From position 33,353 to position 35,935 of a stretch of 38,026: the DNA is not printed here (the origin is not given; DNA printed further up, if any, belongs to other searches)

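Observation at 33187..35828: AT-rich segment after dnaX encoding a lone HsdM-like protein with a lost catalytic motif and a long coiled-coil tail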

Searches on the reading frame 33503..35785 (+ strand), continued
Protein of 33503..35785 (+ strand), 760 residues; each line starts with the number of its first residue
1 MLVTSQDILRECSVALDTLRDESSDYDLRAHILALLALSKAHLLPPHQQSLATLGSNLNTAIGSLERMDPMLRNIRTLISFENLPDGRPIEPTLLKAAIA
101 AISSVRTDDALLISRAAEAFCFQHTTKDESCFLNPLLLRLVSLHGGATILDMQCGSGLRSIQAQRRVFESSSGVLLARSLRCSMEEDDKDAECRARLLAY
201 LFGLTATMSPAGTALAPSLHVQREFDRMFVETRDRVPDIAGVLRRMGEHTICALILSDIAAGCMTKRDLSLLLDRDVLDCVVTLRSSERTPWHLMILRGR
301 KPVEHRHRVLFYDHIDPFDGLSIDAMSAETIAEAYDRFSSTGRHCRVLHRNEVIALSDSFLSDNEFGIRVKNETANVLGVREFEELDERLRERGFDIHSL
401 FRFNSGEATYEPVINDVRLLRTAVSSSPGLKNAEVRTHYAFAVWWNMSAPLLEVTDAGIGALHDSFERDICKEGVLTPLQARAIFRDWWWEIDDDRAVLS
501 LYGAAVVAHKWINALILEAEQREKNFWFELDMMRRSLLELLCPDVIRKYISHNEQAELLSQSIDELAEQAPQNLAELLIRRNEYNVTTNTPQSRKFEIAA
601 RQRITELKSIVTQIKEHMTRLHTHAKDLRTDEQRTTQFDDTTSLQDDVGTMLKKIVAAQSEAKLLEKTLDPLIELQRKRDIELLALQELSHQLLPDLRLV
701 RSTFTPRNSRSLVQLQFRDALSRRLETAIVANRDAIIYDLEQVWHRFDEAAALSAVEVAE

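Call 29: search_protein_families(library=pfam, proteins=[P0038, P0041, P0043, P0047, P0050, P0053, P0059, P0061, P0068, P0030], max_evalue=0.01)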
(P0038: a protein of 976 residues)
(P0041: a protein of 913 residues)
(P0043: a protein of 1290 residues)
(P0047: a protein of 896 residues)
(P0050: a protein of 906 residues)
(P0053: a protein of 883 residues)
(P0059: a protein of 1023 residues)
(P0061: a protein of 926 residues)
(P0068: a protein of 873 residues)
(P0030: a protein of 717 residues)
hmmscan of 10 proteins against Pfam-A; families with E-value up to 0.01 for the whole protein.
P0038 (976 aa): 4 families
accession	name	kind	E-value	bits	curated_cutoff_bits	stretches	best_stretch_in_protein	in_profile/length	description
PF02384.22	N6_Mtase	-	1.5e-95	320.6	20.4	1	164-486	4-305/311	N-6 DNA Methylase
PF12161.14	HsdM_N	-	1.4e-26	94.2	24.5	1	9-150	1-135/135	HsdM N-terminal domain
PF01170.24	UPF0020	-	7.1e-06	26.3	22.3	1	198-308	20-137/197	RMKL-like, methyltransferase domain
PF07669.17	Eco57I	-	0.0023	18.5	25.3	0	288-351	70-135/171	Eco57I restriction-modification methylase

P0041 (913 aa): 4 families
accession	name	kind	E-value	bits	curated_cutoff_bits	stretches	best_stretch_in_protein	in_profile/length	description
PF02384.22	N6_Mtase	-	1e-97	327.7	20.4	1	210-526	3-306/311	N-6 DNA Methylase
PF12161.14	HsdM_N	-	3e-22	80.1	24.5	1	29-197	1-135/135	HsdM N-terminal domain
PF07669.17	Eco57I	-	1.4e-05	25.7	25.3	1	329-407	70-150/171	Eco57I restriction-modification methylase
PF23606.1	HEAT_ULK4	-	0.0045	16.9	27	1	779-865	66-147/201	Serine/threonine-protein kinase ULK4-like, HEAT repeats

P0043 (1290 aa): 5 families
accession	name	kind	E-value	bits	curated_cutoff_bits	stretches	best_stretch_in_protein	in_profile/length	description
PF02384.22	N6_Mtase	-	6.3e-98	328.4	20.4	1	588-900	4-306/311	N-6 DNA Methylase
PF20703.3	nSTAND1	-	3.3e-37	129.4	27.1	1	14-399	1-343/379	Novel STAND NTPase 1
PF12161.14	HsdM_N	-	6.7e-27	95.2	24.5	1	433-574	1-135/135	HsdM N-terminal domain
PF07669.17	Eco57I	-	1.9e-05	25.2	25.3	1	689-796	50-162/171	Eco57I restriction-modification methylase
PF13191.12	AAA_16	-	0.0002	22.3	32.6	1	29-81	2-58/167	AAA ATPase domain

P0047 (896 aa): 4 families
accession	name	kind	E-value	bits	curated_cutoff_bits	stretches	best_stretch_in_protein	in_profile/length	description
PF02384.22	N6_Mtase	-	4e-99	332.3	20.4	1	178-486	4-306/311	N-6 DNA Methylase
PF12161.14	HsdM_N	-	2.4e-28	99.8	24.5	1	15-164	1-135/135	HsdM N-terminal domain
PF01170.24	UPF0020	-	0.00015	22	22.3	1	212-238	20-46/197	RMKL-like, methyltransferase domain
PF07669.17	Eco57I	-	0.0014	19.2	25.3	1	297-380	70-156/171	Eco57I restriction-modification methylase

P0050 (906 aa): 6 families
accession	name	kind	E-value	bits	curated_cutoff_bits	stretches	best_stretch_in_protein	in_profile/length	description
PF02384.22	N6_Mtase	-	7.7e-98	328.1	20.4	1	175-483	3-306/311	N-6 DNA Methylase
PF12161.14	HsdM_N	-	3.2e-29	102.7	24.5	1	11-161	1-135/135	HsdM N-terminal domain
PF07669.17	Eco57I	-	1.7e-07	31.9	25.3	1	294-390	70-165/171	Eco57I restriction-modification methylase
PF13847.12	Methyltransf_31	-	0.0006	19.9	27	1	217-308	2-84/145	Methyltransferase domain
PF05175.20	MTS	-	0.00085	19.4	23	1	208-317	21-117/170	Methyltransferase small domain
PF01170.24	UPF0020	-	0.0052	16.9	22.3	0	210-315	20-138/197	RMKL-like, methyltransferase domain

P0053 (883 aa): 4 families
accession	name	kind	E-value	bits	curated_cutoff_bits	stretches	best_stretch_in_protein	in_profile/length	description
PF02384.22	N6_Mtase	-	1.1e-96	324.3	20.4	1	166-482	3-306/311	N-6 DNA Methylase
PF12161.14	HsdM_N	-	1e-21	78.4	24.5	1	9-153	1-135/135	HsdM N-terminal domain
PF07669.17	Eco57I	-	3.9e-07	30.7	25.3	1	285-381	70-169/171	Eco57I restriction-modification methylase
PF01170.24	UPF0020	-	0.00013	22.2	22.3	1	201-302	20-134/197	RMKL-like, methyltransferase domain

P0059 (1023 aa): 2 families
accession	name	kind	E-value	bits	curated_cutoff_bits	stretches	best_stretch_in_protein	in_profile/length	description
PF02384.22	N6_Mtase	-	2.7e-84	283.6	20.4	1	169-478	4-305/311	N-6 DNA Methylase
PF12161.14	HsdM_N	-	1.2e-15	58.8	24.5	1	9-155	1-135/135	HsdM N-terminal domain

P0061 (926 aa): 2 families
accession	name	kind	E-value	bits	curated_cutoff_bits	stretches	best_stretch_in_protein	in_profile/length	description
PF02384.22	N6_Mtase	-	1.9e-54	185.5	20.4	1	137-438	4-305/311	N-6 DNA Methylase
PF01170.24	UPF0020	-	0.0001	22.5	22.3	1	170-272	20-139/197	RMKL-like, methyltransferase domain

P0068 (873 aa): 2 families
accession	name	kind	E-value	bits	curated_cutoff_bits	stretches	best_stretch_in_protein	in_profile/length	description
PF02384.22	N6_Mtase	-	1.4e-91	307.5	20.4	1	177-498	4-306/311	N-6 DNA Methylase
PF12161.14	HsdM_N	-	1.5e-20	74.7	24.5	1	9-163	1-135/135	HsdM N-terminal domain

P0030 (717 aa): 2 families
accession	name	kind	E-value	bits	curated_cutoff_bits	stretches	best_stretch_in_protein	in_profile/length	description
PF02384.22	N6_Mtase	-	2.1e-67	228.1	20.4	1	4-269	54-306/311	N-6 DNA Methylase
PF07669.17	Eco57I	-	1.3e-07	32.3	25.3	1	73-167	71-168/171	Eco57I restriction-modification methylase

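Call 30: fold_search(model_id=the predicted structure, library=pdb)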
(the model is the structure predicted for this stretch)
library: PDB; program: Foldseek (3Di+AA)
matches with E <= 10: 869; with E <= 0.001: 0
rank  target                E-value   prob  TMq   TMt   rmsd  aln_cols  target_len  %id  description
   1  6h2x                  9.4e-03  0.82  0.10  0.17  35.3       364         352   13  MukB coiled-coil elbow from E. coli (released 2019-03-06)
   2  8tso_A                3.3e-02  0.44  0.08  0.10  31.6       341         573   11  KDL bound, nucleotide-free MsbA in open, outward-facing conformation (released 2024-06-19)
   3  8t4f_B                5.0e-02  0.51  0.09  0.12  29.0       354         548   12  Transporter associated with antigen processing (TAP) bound to the 9-mer peptide RRYQKSTEL (released 2024-06-19)
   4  7x1w_A                5.2e-02  0.41  0.09  0.11  30.9       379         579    9  Cryo-EM structure of human ABCD1 E630Q in the presence of ATP in inward-facing state (released 2023-03-22)
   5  7xec_B                5.7e-02  0.69  0.11  0.14  31.3       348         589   10  Cryo-EM structure of human ABCD1 E630Q in the presence of ATP in inward-facing state 2 (released 2023-03-29)
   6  8vp5_A                6.5e-02  0.25  0.09  0.10  30.2       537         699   12  Cryo-EM structure of the ABC transporter PCAT1 bound with ADP and Substrate (released 2024-10-30)
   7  8dmo_A                7.0e-02  0.44  0.10  0.12  25.7       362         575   11  Structure of open, inward-facing MsbA from E. coli (released 2022-12-14)
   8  7sel_A                7.4e-02  0.35  0.09  0.12  30.0       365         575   14  E. coli MsbA in complex with LPS and inhibitor G7090 (compound 3) (released 2022-03-09)
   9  7a0g_EEE              8.8e-02  0.72  0.13  0.26  29.4       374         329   12  Structure of the SmhB pore of the tripartite alpha-pore forming toxin, Smh, from Serratia marcescens. (released 2021-03-31)
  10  6v9z_A                9.2e-02  0.25  0.10  0.10  29.2       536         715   12  Cryo-EM structure of PCAT1 bound to its CtA peptide substrate (released 2020-01-22)
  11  9ocj_B                1.0e-01  0.28  0.09  0.11  30.2       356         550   10  Transporter associated with antigen processing (TAP) bound to the viral protein CPXV012 in the outward-facing open sta (released 2025-09-10)
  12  6bl6_A                1.1e-01  0.30  0.09  0.11  28.5       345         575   11  Crystallization of lipid A transporter MsbA from Salmonella typhimurium (released 2019-01-09)
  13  6o30_A                1.1e-01  0.28  0.09  0.11  27.2       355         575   12  Lipid A transporter MsbA from Salmonella typhimurium (released 2019-06-12)
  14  7x1w_B                1.3e-01  0.23  0.08  0.09  31.6       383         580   10  Cryo-EM structure of human ABCD1 E630Q in the presence of ATP in inward-facing state (released 2023-03-22)
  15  9hfl_C                1.3e-01  0.10  0.09  0.09  33.8       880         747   11  Cryo-EM structure of the human snRNA export complex comprising CBC-PHAX-CRM1-RanGTP and capped-RNA (released 2025-07-16)
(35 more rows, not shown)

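Call 34: find_homologous_proteins(query=A2, max_evalue=1e-10)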
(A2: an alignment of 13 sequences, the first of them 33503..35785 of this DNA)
Query A2 (13 sequences) (760 aa, profile of the alignment): 9 proteins with E <= 1e-10 among 8000 candidates.
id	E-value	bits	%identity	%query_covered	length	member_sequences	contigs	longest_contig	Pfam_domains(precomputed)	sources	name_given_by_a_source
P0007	0.0e+0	1099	67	99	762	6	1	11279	-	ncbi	ncbi:MAG: hypothetical protein ACKOBV_08240 [Candidatus Kapaibacterium sp.]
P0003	0.0e+0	1091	67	99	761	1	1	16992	-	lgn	-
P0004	0.0e+0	1091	66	99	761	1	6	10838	-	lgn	-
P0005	0.0e+0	1090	66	99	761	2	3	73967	-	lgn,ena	-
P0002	0.0e+0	1083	77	100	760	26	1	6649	-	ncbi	ncbi:MAG: hypothetical protein ACK54V_01540 [Candidatus Kapaibacterium sp.]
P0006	0.0e+0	1057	66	99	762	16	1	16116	-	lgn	-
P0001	0.0e+0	1049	100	100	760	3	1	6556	-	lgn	-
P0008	0.0e+0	1044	41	99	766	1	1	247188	-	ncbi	-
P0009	0.0e+0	1030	41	99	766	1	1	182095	-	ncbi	-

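Call 35: find_encoding_contigs(protein=P0010, flank=8000, max_places=2)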
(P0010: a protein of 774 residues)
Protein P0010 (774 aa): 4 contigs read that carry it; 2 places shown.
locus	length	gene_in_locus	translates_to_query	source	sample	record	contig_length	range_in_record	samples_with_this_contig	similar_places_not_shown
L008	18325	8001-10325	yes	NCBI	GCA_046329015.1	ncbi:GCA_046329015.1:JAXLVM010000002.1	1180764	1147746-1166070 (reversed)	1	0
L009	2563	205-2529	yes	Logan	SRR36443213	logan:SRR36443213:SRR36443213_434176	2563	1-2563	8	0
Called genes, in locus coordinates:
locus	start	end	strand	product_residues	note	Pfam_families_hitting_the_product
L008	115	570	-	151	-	PF00583:Acetyltransf_1, PF13673:Acetyltransf_10 (weak), PF13508:Acetyltransf_7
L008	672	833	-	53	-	-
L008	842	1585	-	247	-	PF12120:Arr-ms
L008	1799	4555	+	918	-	PF18962:Por_Secre_tail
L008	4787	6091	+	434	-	PF13739:PdaC (weak), PF11738:DUF3298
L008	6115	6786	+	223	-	PF05175:MTS (weak), PF02390:Methyltransf_4, PF13649:Methyltransf_25 (weak), PF13847:Methyltransf_31, PF08241:Methyltransf_11 (faint)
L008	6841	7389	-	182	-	PF02469:Fasciclin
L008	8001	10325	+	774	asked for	PF02384:N6_Mtase (faint)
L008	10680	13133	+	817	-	PF13620:CarboxypepD_reg, PF13715:CarbopepD_reg_2, PF07715:Plug (faint), PF14905:OMP_b-brl_3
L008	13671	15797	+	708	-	PF17874:TPR_MalT (weak), PF13424:TPR_12, PF17874:TPR_MalT (weak), PF00515:TPR_1 (weak), PF13374:TPR_10 (weak), PF13424:TPR_12, PF00512:HisKA, PF02518:HATPase_c, +5 more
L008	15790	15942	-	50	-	-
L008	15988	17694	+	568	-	PF03065:Glyco_hydro_57, PF09210:BE_C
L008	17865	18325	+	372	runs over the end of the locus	PF02899:Phage_int_SAM_1 (weak), PF13495:Phage_int_SAM_4, PF00589:Phage_integrase, PF22823:MrpR_C_cat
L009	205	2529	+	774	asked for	PF02384:N6_Mtase (faint)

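Call 36: find_encoding_contigs(protein=P0013, flank=8000, max_places=2)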
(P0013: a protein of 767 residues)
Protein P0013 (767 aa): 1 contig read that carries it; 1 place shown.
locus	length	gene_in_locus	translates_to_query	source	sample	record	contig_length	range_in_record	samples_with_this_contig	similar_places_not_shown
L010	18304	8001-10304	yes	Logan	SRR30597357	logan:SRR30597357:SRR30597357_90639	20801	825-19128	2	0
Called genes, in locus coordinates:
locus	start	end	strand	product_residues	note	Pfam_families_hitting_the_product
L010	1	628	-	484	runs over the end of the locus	?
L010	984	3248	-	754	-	PF05345:He_PIG (weak), PF17210:SdrD_B (faint), PF22904:NOMO1-like_2nd (faint), PF13620:CarboxypepD_reg (weak), PF18962:Por_Secre_tail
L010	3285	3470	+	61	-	-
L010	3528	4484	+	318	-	PF00365:PFK, PF00781:DAGK_cat (faint), PF01513:NAD_kinase (weak)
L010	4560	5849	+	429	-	PF00535:Glycos_transf_2, PF10111:Glyco_tranf_2_2 (weak), PF13641:Glyco_tranf_2_3 (weak)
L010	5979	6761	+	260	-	-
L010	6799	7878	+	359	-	PF01075:Glyco_transf_9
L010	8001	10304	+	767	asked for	-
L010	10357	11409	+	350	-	-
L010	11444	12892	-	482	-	PF18962:Por_Secre_tail (weak)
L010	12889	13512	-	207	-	PF08281:Sigma70_r4_2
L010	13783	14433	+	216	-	-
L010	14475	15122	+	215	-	-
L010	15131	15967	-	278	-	PF00535:Glycos_transf_2, PF10111:Glyco_tranf_2_2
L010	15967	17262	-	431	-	PF10043:DUF2279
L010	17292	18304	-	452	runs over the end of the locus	PF07287:AtuA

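Call 37: find_encoding_contigs(protein=P0017, flank=8000, max_places=2)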
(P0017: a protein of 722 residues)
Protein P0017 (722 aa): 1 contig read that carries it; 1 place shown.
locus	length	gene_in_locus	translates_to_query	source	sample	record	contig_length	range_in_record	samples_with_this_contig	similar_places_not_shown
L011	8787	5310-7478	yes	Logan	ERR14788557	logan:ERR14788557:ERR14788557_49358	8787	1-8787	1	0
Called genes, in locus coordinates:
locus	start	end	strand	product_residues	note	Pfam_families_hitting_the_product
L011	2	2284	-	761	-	?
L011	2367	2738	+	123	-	-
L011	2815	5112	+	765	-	PF07715:Plug, PF00593:TonB_dep_Rec_b-barrel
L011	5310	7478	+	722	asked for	-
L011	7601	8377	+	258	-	-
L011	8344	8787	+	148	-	?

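Call 38: find_encoding_contigs(protein=P0019, flank=8000, max_places=3)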
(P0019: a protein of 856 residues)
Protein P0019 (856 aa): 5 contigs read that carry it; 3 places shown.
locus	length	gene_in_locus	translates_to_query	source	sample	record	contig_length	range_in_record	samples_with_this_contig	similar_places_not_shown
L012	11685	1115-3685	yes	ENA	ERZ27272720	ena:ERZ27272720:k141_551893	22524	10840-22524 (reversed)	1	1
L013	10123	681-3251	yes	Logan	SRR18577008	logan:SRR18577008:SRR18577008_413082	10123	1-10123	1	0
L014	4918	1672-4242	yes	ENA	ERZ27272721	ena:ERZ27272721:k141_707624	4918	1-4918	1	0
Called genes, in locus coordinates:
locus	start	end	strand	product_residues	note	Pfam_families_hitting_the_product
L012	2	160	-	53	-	?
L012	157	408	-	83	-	-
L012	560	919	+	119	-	PF01381:HTH_3, PF12844:HTH_19 (weak), PF13413:HTH_25 (faint), PF13443:HTH_26 (weak), PF13560:HTH_31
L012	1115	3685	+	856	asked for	PF12161:HsdM_N, PF02384:N6_Mtase, PF01170:UPF0020 (weak)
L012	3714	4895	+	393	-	PF01420:Methylase_S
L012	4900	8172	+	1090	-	PF04313:HSDR_N, PF04851:ResIII, PF18766:SWI2_SNF2, PF22679:T1R_D3-like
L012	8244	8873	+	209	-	PF01863:YgjP-like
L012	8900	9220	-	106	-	-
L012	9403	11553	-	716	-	PF02171:Piwi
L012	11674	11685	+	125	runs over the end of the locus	PF13560:HTH_31, PF01381:HTH_3, PF12844:HTH_19, PF13443:HTH_26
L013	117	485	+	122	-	PF12844:HTH_19 (weak), PF13560:HTH_31, PF01381:HTH_3, PF13413:HTH_25 (faint), PF13443:HTH_26 (weak)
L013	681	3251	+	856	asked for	PF12161:HsdM_N, PF02384:N6_Mtase, PF01170:UPF0020 (weak)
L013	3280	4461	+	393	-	PF01420:Methylase_S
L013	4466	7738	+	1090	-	PF04313:HSDR_N, PF04851:ResIII, PF18766:SWI2_SNF2, PF22679:T1R_D3-like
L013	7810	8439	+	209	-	PF01863:YgjP-like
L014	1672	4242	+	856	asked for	PF12161:HsdM_N, PF02384:N6_Mtase, PF01170:UPF0020 (weak)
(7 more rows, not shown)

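Call 39: find_related_loci(query=A2, collection=genome_contigs, flank=8000)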
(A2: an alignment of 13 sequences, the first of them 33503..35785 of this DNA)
Query A2 (760 aa) in genome_contigs; peptide patterns used: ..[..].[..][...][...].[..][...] (x = any residue, [..] = any of these).
74 stretches matched a pattern; 6 encode a relative of the query (tblastn E <= 1e-3); 6 distinct loci.
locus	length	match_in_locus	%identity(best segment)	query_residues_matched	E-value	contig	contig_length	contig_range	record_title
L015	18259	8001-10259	41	4-754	0e+0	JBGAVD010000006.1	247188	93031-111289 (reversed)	MAG: Chlorobiota bacterium isolate MAG_MBR_H10.82 MBRH10-82_opera_contig_197, whole genome shotgun sequence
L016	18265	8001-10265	41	2-754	2e-174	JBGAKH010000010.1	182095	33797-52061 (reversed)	MAG: Chlorobiota bacterium isolate MAG_AAO_H125.55 AAOH125-55_opera_contig_368, whole genome shotgun sequence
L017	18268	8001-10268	40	1-754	8e-173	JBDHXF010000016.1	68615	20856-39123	MAG: Chlorobiota bacterium isolate AS-MESO-3CA.21 NODE_1553_length_68615_cov_5.064242, whole genome shotgun sequence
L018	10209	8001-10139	27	44-747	1e-73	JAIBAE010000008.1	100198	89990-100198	MAG: Bacteroidota bacterium isolate SSF3 NODE_3337_length_100198_cov_7.205584, whole genome shotgun sequence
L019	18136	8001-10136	25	31-748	1e-41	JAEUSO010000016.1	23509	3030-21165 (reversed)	MAG: Candidatus Kapaibacterium sp. isolate new MAG-305 NODE_16_length_23509_cov_3.993684, whole genome shotgun sequence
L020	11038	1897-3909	24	31-752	2e-36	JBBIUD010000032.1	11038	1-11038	MAG: Chlorobiota bacterium isolate PFF170222_bin_45 NODE_920_length_11038_cov_2.23884, whole genome shotgun sequence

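Call 42: search_solved_structures(query=A3, max_evalue=0.001)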
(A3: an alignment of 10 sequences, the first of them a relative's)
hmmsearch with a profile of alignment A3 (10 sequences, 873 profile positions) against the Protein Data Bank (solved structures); distinct sequences matched with E-value up to 0.001: 11.
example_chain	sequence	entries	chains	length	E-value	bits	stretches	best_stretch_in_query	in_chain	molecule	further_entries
7vru_A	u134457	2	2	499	1.9e-143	482.9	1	2-477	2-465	Site-specific DNA-methyltransferase (adenine-specific)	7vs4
7vru_B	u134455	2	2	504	3.8e-124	419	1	2-480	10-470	Site-specific DNA-methyltransferase (adenine-specific)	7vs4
3lkd_A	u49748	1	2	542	1.5e-103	350.8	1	7-476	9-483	Type I restriction-modification system methyltransferase subunit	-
7bst_D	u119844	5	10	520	2.3e-87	297.3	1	8-479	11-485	Type I restriction enzyme EcoR124II M protein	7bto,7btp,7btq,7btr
3khk_A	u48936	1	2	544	4.7e-85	289.7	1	6-470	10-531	Type I restriction-modification system methylation subunit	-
2okc_A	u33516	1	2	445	1.7e-42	148.9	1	165-443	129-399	Type I restriction enzyme StySJI M protein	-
5ybb_A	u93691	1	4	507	9.6e-39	136.5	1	143-381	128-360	Type I restriction-modification system methyltransferase subunit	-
2y7c_B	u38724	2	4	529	7e-38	133.6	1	82-396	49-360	TYPE I RESTRICTION ENZYME ECOKI M PROTEIN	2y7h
2ar0_A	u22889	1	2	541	7e-38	133.6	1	82-396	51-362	Type I restriction enzyme EcoKI M protein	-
3ufb_A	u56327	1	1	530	2.3e-34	122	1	140-392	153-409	Type I restriction-modification system methyltransferase subunit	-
7eew_A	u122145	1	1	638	4.7e-24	87.9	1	172-379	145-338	Type I restriction-modification system methyltransferase subunit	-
